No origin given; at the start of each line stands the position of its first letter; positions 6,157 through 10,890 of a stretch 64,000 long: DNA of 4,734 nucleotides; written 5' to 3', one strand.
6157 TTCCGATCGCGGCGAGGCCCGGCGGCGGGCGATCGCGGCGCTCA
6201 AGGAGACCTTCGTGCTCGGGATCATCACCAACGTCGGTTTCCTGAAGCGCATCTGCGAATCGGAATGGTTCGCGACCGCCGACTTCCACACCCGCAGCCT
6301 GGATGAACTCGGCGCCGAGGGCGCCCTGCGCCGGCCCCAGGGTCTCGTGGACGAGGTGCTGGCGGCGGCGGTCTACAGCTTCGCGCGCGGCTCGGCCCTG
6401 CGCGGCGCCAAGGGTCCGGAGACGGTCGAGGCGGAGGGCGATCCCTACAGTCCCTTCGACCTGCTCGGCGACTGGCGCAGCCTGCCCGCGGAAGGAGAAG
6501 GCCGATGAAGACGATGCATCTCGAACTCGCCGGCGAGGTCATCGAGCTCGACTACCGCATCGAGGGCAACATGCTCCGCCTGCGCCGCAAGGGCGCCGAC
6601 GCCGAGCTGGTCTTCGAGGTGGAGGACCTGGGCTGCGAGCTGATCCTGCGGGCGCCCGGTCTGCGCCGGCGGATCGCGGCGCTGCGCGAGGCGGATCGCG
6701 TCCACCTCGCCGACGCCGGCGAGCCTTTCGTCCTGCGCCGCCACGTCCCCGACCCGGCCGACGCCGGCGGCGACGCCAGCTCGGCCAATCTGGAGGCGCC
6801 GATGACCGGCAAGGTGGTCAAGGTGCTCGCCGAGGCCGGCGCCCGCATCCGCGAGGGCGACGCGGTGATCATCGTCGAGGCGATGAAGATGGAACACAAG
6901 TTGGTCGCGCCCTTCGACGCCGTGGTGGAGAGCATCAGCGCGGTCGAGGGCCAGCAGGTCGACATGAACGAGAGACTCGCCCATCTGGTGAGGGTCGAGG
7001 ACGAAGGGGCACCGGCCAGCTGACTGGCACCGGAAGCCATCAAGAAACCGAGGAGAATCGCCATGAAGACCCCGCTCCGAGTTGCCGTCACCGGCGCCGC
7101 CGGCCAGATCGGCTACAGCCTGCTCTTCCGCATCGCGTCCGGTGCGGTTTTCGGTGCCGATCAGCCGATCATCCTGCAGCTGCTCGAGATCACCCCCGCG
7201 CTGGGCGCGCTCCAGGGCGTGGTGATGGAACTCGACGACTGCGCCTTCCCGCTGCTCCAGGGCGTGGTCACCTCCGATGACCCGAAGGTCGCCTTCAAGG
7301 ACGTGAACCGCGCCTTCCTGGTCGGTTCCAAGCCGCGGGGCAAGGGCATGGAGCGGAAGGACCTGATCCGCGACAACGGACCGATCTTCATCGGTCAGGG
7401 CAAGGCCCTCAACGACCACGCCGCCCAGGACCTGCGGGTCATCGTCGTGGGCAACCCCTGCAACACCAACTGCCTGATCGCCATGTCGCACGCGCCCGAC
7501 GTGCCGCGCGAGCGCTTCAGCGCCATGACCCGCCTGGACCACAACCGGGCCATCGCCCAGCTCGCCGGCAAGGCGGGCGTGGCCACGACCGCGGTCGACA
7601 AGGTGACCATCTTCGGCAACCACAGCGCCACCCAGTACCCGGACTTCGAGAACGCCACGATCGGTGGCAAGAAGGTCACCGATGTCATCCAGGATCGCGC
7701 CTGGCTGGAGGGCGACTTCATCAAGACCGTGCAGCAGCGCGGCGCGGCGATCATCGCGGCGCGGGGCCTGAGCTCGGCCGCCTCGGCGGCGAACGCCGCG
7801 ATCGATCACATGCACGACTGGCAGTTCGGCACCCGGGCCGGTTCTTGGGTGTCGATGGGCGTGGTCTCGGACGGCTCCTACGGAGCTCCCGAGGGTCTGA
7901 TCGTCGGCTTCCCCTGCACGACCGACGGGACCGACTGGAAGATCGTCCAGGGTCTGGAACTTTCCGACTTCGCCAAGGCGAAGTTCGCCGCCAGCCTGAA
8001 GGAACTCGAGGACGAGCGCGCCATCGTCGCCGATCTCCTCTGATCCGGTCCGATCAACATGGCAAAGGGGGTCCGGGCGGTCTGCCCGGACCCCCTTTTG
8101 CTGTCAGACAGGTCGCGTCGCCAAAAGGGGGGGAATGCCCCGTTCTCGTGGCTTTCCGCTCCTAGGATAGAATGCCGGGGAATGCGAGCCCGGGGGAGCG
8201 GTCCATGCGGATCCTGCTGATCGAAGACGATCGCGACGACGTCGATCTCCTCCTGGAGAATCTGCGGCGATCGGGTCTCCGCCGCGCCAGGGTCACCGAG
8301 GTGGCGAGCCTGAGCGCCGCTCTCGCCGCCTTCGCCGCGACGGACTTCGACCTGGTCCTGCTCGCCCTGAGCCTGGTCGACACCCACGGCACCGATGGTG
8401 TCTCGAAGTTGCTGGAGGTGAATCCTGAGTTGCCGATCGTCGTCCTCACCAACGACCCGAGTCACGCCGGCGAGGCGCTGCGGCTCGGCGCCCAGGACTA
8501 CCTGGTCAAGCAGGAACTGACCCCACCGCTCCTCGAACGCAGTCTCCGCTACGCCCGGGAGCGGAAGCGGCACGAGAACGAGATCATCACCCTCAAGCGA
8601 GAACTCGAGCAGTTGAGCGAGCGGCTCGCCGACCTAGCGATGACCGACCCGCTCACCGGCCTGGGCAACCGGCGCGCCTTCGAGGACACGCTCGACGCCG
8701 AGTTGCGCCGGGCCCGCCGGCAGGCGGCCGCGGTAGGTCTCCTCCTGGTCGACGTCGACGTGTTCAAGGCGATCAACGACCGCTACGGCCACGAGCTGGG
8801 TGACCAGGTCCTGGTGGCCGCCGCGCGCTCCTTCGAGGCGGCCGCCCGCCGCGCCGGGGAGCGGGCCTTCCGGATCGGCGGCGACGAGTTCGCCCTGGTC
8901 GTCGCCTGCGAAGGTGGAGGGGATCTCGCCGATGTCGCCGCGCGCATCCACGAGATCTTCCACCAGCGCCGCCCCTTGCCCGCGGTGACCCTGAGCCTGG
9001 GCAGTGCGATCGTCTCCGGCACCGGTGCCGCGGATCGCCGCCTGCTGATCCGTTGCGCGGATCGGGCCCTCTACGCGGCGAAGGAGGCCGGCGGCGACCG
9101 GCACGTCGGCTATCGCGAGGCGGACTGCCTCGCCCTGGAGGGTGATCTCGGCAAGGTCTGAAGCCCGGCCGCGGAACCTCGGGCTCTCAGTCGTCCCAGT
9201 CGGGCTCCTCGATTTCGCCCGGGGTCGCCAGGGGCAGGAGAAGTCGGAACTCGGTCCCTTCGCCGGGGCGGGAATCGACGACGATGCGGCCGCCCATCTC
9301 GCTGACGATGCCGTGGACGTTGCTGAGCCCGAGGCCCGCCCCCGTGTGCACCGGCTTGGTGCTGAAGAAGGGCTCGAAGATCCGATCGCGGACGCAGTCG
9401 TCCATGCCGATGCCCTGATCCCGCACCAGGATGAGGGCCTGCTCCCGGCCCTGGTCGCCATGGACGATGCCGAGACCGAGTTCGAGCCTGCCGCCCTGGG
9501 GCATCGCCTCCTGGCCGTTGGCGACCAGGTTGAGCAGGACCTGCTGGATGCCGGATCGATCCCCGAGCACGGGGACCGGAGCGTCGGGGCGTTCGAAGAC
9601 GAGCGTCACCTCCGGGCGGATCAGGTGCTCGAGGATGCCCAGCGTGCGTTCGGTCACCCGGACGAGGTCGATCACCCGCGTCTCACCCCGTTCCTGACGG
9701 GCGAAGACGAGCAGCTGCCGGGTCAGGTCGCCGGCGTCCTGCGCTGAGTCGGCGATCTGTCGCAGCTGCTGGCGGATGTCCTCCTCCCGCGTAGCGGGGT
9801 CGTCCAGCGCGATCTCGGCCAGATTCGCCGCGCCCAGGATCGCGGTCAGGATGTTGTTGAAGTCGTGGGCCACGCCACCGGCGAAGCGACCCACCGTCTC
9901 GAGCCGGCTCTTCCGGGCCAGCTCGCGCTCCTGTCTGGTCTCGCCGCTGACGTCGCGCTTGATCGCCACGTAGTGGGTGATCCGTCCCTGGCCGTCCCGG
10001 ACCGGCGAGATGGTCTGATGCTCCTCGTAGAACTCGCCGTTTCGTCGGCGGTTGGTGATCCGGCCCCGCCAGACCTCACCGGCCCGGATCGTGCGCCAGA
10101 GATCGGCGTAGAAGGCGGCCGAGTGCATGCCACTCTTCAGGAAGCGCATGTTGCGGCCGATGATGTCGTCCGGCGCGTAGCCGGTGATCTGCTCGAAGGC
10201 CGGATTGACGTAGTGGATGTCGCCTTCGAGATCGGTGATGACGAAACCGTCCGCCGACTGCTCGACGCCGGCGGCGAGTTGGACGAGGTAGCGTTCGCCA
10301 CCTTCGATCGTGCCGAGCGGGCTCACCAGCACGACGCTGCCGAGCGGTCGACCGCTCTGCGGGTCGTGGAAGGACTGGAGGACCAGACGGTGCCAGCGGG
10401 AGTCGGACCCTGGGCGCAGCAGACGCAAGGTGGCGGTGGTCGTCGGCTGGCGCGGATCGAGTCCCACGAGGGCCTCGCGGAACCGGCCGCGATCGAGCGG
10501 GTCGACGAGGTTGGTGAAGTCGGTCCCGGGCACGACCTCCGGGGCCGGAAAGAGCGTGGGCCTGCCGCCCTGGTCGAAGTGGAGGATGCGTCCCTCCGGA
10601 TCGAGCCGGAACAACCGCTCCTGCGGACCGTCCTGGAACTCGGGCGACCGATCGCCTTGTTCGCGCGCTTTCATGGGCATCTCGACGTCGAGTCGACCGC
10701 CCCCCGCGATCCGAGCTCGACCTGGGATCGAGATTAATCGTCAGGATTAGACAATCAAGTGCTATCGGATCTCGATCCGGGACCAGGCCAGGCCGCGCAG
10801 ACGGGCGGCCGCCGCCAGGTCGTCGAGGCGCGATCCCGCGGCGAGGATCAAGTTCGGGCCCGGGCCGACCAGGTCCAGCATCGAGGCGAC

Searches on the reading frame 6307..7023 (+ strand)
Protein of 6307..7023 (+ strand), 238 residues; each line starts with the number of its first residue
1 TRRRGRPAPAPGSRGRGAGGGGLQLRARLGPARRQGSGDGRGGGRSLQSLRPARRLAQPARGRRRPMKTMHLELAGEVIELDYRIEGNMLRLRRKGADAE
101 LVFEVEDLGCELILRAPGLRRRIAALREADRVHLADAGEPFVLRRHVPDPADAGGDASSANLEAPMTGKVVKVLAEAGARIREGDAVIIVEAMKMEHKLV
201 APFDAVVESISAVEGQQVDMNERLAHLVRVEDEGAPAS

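Call 91: search_protein_families(library=pfam, proteins=[window:6307-7023:+], max_evalue=0.0001)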
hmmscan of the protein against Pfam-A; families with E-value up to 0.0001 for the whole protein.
window:6307-7023:+ (238 aa): 2 families
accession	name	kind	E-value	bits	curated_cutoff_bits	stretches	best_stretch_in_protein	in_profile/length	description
PF00364.28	Biotin_lipoyl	-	4.6e-15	55.6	22.1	1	162-226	3-72/73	Biotin-requiring enzyme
PF13437.12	HlyD_3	-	2.4e-05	25.5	22.2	0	199-228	2-31/106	HlyD family secretion protein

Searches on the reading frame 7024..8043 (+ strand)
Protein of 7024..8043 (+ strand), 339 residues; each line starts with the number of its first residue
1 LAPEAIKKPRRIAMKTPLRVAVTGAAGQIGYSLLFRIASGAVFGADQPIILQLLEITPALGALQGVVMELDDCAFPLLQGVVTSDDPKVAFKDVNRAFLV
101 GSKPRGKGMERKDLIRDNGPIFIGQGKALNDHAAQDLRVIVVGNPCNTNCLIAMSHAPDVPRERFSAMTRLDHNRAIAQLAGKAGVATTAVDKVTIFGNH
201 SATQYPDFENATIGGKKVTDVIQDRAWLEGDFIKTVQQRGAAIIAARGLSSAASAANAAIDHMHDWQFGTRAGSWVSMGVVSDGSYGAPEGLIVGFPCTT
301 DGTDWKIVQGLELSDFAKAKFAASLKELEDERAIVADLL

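Call 91: search_protein_families(library=pfam, proteins=[window:7024-8043:+], max_evalue=0.0001)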
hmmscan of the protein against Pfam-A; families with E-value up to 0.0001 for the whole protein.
window:7024-8043:+ (339 aa): 2 families
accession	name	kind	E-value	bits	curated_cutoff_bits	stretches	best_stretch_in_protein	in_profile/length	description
PF02866.23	Ldh_1_C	-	8.3e-41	140.3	22.6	1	169-331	1-166/174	lactate/malate dehydrogenase, alpha/beta C-terminal domain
PF00056.29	Ldh_1_N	-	1.6e-30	106.4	27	1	19-160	2-135/141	lactate/malate dehydrogenase, NAD binding domain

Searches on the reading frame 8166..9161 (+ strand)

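Call 91: search_protein_families(library=pfam, proteins=[window:8166-9161:+], max_evalue=0.0001)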
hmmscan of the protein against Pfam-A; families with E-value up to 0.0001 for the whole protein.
window:8166-9161:+ (331 aa): 2 families
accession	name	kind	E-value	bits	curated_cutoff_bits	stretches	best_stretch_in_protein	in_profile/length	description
PF00990.26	GGDEF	-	9.2e-36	123.5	23.8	1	158-311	1-160/161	Diguanylate cyclase, GGDEF domain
PF00072.30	Response_reg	-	6.1e-14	52.6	30.2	1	16-117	1-101/111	Response regulator receiver domain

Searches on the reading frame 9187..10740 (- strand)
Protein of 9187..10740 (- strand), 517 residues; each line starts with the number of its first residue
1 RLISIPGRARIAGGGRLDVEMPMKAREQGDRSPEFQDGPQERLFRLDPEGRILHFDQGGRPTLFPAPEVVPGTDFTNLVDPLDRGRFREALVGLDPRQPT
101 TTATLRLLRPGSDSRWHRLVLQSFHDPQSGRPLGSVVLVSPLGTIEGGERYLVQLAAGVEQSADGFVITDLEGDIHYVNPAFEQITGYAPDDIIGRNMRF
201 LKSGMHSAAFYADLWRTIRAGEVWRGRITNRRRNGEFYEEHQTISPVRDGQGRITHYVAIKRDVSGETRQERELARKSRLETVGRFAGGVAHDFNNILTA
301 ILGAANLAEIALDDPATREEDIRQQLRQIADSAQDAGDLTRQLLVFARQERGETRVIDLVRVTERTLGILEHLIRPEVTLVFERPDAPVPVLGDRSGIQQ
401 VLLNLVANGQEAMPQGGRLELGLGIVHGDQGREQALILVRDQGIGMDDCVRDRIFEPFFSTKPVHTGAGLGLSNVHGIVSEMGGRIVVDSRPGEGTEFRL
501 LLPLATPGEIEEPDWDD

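Call 91: search_protein_families(library=pfam, proteins=[window:9187-10740:-], max_evalue=0.0001)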
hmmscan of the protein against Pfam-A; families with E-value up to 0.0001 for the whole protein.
window:9187-10740:- (517 aa): 7 families
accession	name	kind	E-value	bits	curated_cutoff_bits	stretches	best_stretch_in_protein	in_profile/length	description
PF02518.31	HATPase_c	-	1.9e-22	80.2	26.4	1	393-505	1-110/111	Histidine kinase-, DNA gyrase B-, and HSP90-like ATPase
PF13426.13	PAS_9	-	2.6e-20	73.1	27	1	164-265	2-102/103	PAS domain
PF00989.32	PAS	-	4.8e-19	68.9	22.6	1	155-264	3-113/113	PAS fold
PF08448.16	PAS_4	-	3.9e-13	50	23.1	1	159-266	1-107/110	PAS fold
PF08447.18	PAS_3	-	1.4e-12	48.2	25.6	1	176-260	2-88/89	PAS fold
PF00512.31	HisKA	-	6.6e-10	39.3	26.9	1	284-352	3-66/66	His Kinase A (phospho-acceptor) domain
PF13188.13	PAS_8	-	5.4e-08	32.9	21.8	1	159-199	7-44/65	PAS domain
